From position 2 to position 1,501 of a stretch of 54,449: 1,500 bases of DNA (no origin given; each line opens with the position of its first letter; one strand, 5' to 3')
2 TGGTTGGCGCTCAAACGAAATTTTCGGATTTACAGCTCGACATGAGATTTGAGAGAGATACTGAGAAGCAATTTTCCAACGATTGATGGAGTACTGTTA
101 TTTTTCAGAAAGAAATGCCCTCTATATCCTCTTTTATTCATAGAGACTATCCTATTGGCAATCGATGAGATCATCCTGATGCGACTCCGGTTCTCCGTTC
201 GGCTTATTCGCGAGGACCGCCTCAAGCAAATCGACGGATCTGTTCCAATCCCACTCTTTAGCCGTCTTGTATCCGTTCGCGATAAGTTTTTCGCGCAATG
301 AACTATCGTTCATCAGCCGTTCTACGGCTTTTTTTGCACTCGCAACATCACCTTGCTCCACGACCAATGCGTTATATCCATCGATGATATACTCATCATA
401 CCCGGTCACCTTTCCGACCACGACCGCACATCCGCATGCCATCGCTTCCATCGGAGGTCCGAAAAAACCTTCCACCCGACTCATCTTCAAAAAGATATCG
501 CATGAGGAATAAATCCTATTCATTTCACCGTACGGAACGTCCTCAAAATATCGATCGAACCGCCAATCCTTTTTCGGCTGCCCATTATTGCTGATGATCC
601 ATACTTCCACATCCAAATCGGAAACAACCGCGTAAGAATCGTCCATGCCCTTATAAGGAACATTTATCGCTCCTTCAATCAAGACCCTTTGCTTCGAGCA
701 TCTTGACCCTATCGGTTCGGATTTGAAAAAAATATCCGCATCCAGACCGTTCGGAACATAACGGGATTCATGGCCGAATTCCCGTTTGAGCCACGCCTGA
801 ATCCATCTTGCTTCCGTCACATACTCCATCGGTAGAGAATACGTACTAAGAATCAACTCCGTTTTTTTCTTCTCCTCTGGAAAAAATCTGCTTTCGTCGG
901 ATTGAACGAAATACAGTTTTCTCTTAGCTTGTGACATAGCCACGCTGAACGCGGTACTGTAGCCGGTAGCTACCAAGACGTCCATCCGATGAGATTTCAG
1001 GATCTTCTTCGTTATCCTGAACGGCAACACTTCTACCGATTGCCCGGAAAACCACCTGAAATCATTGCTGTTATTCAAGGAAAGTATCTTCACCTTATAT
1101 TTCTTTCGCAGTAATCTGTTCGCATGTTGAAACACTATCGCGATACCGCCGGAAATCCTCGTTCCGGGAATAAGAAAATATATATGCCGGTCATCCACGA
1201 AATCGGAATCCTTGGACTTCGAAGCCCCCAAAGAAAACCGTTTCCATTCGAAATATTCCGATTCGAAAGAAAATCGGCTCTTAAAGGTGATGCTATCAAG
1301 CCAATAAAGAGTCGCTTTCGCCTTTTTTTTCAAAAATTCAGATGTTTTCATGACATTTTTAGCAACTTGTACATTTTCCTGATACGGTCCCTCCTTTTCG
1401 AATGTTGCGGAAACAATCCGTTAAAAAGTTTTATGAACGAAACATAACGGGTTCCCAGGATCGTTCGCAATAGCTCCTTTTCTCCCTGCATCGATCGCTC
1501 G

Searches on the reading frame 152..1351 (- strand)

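Call 57: search_protein_families(library=pfam, proteins=[window:152-1351:-])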
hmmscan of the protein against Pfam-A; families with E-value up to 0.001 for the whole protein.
window:152-1351:- (399 aa): 3 families
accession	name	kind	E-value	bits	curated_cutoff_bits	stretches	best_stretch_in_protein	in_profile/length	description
PF00534.26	Glycos_transf_1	-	8.3e-21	74.7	26.4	1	271-362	80-171/172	Glycosyl transferases group 1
PF13692.12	Glyco_trans_1_4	-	9e-15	55.6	27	1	275-349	68-142/142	Glycosyl transferases group 1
PF13524.12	Glyco_trans_1_2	-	2.3e-12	47.5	25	1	262-376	23-142/144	Glycosyl transferase-like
